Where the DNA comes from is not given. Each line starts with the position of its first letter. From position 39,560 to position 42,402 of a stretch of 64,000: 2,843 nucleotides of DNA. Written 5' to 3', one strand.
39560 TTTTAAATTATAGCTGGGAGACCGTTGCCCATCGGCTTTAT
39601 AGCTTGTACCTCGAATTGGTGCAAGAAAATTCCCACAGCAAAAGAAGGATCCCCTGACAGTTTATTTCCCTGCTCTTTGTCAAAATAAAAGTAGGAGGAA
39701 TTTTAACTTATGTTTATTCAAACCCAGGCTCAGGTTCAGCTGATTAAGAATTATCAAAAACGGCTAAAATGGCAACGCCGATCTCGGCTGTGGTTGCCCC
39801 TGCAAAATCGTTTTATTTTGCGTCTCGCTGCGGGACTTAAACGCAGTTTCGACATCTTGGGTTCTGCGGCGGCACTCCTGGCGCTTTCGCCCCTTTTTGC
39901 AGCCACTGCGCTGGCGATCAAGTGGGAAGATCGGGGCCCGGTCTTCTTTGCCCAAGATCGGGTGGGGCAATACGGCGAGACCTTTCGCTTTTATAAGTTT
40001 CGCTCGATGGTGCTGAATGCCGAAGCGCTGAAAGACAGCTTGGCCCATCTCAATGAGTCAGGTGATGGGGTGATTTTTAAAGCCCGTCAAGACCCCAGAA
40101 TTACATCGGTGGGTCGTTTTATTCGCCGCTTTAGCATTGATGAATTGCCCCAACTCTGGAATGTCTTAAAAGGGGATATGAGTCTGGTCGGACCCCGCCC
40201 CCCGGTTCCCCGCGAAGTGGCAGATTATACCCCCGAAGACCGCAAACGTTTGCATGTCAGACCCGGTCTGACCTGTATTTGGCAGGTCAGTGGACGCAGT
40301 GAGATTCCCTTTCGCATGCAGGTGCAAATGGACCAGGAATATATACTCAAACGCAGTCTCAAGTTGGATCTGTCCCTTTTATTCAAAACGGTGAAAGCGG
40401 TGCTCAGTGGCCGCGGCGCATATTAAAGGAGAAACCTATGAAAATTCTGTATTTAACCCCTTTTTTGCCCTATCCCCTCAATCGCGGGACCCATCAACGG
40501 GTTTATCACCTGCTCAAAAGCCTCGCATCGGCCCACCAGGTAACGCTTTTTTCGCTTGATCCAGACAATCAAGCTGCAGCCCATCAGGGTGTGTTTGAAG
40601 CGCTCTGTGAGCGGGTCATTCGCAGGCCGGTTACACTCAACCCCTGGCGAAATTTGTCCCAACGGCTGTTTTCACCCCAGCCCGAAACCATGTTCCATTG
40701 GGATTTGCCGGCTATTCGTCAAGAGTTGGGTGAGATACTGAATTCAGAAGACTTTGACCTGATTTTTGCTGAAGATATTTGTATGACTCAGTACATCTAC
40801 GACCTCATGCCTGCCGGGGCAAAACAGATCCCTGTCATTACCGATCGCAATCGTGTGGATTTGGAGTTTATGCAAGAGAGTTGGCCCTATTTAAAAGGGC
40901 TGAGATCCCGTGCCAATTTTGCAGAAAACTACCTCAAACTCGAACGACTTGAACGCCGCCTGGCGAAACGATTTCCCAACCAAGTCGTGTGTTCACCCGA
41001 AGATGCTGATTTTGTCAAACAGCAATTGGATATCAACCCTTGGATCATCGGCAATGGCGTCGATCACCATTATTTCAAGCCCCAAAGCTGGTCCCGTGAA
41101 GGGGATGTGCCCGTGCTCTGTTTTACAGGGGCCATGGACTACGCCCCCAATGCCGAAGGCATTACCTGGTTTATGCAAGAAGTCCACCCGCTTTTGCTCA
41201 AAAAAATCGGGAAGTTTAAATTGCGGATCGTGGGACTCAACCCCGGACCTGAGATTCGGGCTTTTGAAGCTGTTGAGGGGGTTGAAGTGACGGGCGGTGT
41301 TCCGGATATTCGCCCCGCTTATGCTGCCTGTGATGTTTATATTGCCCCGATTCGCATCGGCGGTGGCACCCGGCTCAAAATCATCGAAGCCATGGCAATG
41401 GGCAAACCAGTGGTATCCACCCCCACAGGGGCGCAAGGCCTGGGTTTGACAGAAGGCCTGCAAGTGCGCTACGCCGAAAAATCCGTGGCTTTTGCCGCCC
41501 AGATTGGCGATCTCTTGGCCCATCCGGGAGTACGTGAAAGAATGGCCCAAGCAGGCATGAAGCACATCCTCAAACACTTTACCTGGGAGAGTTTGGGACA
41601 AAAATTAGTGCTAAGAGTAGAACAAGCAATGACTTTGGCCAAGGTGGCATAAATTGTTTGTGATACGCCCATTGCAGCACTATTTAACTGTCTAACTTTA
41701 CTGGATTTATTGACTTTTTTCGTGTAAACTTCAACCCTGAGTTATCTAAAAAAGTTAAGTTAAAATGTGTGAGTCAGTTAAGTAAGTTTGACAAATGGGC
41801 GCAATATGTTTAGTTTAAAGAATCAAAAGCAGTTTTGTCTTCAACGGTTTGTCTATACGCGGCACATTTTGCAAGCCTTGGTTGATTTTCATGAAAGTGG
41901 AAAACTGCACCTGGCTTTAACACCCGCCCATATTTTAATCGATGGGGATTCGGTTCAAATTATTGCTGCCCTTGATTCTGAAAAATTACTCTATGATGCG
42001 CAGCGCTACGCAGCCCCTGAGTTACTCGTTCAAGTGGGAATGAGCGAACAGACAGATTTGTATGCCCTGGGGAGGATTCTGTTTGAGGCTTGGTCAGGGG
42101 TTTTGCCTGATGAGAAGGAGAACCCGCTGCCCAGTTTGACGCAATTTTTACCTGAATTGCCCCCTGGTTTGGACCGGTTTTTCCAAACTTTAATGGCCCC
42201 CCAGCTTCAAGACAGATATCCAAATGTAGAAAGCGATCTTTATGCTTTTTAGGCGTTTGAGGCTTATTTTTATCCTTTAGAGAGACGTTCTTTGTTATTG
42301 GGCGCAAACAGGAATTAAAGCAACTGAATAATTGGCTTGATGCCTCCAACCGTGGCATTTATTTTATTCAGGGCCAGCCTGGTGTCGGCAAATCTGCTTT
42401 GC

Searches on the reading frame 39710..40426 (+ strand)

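Call 47: search_protein_families(library=pfam, proteins=[window:39710-40426:+], max_evalue=0.0001)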
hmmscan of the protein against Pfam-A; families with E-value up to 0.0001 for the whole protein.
window:39710-40426:+ (238 aa): 1 family
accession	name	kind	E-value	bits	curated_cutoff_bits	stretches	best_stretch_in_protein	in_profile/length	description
PF02397.22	Bac_transf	-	4.5e-67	225.5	27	1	44-232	1-178/179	Bacterial sugar transferase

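Call 81: search_protein_families(library=ncbifam, proteins=[window:39710-40423:+], max_evalue=0.001)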
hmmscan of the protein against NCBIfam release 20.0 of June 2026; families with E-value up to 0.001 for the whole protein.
window:39710-40423:+ (238 aa): 10 families
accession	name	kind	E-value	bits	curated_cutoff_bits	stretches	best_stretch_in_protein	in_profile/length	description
TIGR03025.1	EPS_sugtrans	subfamily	8.2e-87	292.3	295.55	1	18-238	231-445/445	exopolysaccharide biosynthesis polyprenyl glycosylphosphotransferase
NF041877.1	EPS_EpsZ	equivalog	6.4e-82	275.6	800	1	42-237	264-458/459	exopolysaccharide biosynthesis polyisoprenyl-phosphate hexose-1-phosphate transferase EpsZ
TIGR03022.1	WbaP_sugtrans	subfamily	4.2e-74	250.4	403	1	25-238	240-456/456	undecaprenyl-phosphate galactose phosphotransferase WbaP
TIGR03023.1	WcaJ_sugtrans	equivalog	1.8e-65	222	410.75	1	30-238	249-453/453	undecaprenyl-phosphate glucose phosphotransferase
NF052601.1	undeca_RfbP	equivalog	8.5e-62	208.6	330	1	10-237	11-243/244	undecaprenyl-phosphate galactose phosphotransferase family protein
NF011751.0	PRK15204.1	equivalog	7.1e-51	173.3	907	1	28-238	264-476/476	undecaprenyl-phosphate galactose phosphotransferase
TIGR03013.1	EpsB_2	subfamily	2.6e-47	161.9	393.35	1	41-237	252-442/443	TIGR03013 family XrtA/PEP-CTERM system glycosyltransferase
NF050817.1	PolSacchBiosHfsE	equivalog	6e-34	117.6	750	1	41-236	269-464/467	polysaccharide biosynthesis protein HfsE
NF007518.0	PRK10124.1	equivalog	6.6e-32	110.8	684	1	41-238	271-464/464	undecaprenyl-phosphate glucose phosphotransferase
NF045514.1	glycotran_HepC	equivalog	2.3e-24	85.9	140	1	40-164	113-211/220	heterocyst development glycosyltransferase HepC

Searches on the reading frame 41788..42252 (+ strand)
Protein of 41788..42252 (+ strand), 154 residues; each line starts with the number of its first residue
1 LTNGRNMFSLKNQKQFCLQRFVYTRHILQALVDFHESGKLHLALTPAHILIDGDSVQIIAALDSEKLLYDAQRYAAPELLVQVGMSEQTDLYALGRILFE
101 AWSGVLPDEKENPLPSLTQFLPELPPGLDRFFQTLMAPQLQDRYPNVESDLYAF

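Call 15: search_protein_families(library=pfam, proteins=[window:41788-42252:+], max_evalue=1)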
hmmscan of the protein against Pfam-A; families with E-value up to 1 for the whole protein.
window:41788-42252:+ (154 aa): 3 families
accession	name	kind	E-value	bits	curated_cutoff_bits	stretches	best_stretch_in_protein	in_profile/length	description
PF00069.31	Pkinase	-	9.4e-07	28.9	31.7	1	22-111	102-200/263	Protein kinase domain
PF07714.23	PK_Tyr_Ser-Thr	-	0.089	12.5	23.1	1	71-103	167-199/258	Protein tyrosine and serine/threonine kinase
PF14989.11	CCDC32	-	0.21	12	27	1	9-63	87-146/150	Coiled-coil domain containing 32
